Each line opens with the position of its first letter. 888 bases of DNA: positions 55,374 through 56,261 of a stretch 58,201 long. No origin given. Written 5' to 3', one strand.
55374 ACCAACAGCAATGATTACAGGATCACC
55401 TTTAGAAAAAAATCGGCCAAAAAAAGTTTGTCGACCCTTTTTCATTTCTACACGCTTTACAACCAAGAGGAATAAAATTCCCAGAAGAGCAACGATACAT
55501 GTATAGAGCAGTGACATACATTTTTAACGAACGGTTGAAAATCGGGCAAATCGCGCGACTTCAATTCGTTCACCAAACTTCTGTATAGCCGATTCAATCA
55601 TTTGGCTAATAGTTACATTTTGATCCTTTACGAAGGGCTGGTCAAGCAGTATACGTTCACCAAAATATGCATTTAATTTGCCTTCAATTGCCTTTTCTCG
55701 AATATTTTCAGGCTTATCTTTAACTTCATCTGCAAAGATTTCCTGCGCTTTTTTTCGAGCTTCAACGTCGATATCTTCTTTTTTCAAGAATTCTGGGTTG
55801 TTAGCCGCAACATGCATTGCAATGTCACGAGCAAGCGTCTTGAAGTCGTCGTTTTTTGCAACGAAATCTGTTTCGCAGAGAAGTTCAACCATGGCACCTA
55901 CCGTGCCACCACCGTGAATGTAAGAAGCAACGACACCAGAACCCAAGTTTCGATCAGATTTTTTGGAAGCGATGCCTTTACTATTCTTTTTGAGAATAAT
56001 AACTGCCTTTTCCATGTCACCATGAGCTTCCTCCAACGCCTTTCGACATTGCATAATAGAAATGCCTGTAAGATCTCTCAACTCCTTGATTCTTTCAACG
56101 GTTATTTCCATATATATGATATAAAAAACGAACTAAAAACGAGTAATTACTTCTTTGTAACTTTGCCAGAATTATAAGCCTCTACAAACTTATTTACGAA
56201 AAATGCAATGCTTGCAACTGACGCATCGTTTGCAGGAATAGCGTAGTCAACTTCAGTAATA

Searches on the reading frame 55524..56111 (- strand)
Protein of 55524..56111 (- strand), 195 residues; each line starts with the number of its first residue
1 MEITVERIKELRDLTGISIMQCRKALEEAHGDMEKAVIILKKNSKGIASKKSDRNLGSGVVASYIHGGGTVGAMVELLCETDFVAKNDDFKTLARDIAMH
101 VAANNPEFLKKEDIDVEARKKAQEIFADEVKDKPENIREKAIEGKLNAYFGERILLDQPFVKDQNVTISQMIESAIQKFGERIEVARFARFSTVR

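Call 72: find_homologous_proteins(query=window:55524-56111:-, max_evalue=1e-30)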
Query window:55524-56111:- (195 aa): 7044 proteins with E <= 1e-30 among 8000 candidates; the best 120 are listed.
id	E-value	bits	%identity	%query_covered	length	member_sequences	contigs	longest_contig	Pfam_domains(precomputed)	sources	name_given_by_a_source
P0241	6.0e-119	412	100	100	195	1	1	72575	PF25025.1,PF22566.3,PF00889.26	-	-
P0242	5.2e-111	387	93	100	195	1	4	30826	PF25025.1,PF22566.3,PF00889.26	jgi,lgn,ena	-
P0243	5.1e-96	338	81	100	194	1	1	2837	PF25025.1,PF00889.26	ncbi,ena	-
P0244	1.3e-95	337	80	98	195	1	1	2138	PF25025.1,PF00889.26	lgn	-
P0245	7.3e-95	334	77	100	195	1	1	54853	PF25025.1,PF00889.26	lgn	-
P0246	4.5e-94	331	79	100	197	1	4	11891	PF25025.1,PF00889.26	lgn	-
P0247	6.2e-94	331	79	100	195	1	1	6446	PF25025.1,PF00889.26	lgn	-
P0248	8.0e-94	331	79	100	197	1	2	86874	PF25025.1,PF00889.26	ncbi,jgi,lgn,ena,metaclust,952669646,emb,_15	jgi:elongation factor Ts|metaclust:\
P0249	9.1e-94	330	79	100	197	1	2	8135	PF25025.1,PF00889.26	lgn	-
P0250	1.7e-93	330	77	100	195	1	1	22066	PF25025.1,PF00889.26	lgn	-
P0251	3.5e-93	329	77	100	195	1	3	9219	PF25025.1,PF00889.26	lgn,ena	-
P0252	7.9e-93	327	79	100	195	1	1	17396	PF25025.1,PF00889.26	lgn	-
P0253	4.3e-92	325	79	100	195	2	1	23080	PF25025.1,PF00889.26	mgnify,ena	mgnify:FL=1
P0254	6.3e-92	324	76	98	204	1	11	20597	PF25025.1,PF00889.26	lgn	-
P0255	9.2e-92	324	76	100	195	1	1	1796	PF25025.1,PF00889.26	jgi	jgi:elongation factor Ts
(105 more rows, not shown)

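Call 73: find_encoding_contigs(protein=P0242, flank=10000, max_places=4)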
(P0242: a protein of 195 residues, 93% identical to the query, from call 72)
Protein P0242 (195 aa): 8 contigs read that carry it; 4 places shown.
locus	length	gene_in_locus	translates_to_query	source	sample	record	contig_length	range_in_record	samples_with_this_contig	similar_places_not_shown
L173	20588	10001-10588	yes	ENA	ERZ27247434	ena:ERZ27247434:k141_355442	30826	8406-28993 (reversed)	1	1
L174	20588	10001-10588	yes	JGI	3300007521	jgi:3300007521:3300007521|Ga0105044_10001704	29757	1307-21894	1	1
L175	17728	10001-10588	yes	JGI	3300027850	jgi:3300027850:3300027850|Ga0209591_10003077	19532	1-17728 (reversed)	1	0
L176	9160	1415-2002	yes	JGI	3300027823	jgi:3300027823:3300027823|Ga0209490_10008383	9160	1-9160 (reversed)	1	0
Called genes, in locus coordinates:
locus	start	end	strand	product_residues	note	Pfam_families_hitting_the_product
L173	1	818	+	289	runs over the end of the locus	PF13292:DXP_synthase_N, PF00456:Transketolase_N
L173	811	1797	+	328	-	PF02779:Transket_pyr, PF02780:Transketolase_C, PF22613:Transketolase_C_1 (weak)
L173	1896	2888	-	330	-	PF00294:PfkB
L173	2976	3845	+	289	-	PF01116:F_bP_aldolase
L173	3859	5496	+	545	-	PF01565:FAD_binding_4, PF02913:FAD-oxidase_C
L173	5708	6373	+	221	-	PF01386:Ribosomal_L25p, PF14693:Ribosomal_TL5_C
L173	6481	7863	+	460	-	PF13406:SLT_2 (weak)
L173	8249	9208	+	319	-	PF03462:PCRF, PF00472:RF-1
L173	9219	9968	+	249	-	PF00318:Ribosomal_S2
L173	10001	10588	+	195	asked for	PF22566:UBA_8 (weak), PF25025:EF-Ts_N (weak), PF00889:EF_TS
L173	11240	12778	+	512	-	PF13632:Glyco_trans_2_3 (weak)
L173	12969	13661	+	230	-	-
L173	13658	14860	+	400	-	PF01409:tRNA-synt_2d, PF03147:FDX-ACB (faint)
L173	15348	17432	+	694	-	PF02518:HATPase_c, PF00204:DNA_gyraseB, PF01751:Toprim, PF00986:DNA_gyraseB_C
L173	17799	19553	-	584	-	PF07973:tRNA_SAD (weak), PF00587:tRNA-synt_2b, PF03129:HGTP_anticodon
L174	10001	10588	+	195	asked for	PF22566:UBA_8 (weak), PF25025:EF-Ts_N (weak), PF00889:EF_TS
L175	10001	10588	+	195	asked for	PF22566:UBA_8 (weak), PF25025:EF-Ts_N (weak), PF00889:EF_TS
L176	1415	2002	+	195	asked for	PF22566:UBA_8 (weak), PF25025:EF-Ts_N (weak), PF00889:EF_TS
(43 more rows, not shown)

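Call 74: find_encoding_contigs(protein=P0248, flank=3000, max_places=4)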
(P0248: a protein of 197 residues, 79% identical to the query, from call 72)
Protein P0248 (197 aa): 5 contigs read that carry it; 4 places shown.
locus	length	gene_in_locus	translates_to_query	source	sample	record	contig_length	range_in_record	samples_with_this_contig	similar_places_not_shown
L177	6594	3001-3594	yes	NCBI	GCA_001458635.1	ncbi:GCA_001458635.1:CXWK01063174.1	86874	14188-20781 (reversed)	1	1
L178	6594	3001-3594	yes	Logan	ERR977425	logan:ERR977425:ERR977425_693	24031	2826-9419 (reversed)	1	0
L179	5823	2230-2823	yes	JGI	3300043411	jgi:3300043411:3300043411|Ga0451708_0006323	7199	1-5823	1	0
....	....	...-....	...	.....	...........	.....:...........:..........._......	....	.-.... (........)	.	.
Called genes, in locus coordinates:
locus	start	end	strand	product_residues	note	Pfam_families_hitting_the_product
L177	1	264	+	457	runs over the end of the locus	PF13406:SLT_2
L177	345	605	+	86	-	PF01197:Ribosomal_L31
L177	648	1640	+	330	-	PF03462:PCRF, PF00472:RF-1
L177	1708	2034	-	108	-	-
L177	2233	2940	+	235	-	PF00318:Ribosomal_S2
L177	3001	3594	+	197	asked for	PF25025:EF-Ts_N (weak), PF00889:EF_TS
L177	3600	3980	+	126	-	-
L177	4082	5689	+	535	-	-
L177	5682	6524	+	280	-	-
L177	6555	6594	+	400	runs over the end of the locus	PF01409:tRNA-synt_2d, PF03147:FDX-ACB (weak)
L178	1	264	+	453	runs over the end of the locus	PF13406:SLT_2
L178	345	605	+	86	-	PF01197:Ribosomal_L31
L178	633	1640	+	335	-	PF03462:PCRF, PF00472:RF-1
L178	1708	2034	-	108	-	-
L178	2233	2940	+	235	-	PF00318:Ribosomal_S2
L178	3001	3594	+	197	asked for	PF25025:EF-Ts_N (weak), PF00889:EF_TS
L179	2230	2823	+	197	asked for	PF25025:EF-Ts_N (weak), PF00889:EF_TS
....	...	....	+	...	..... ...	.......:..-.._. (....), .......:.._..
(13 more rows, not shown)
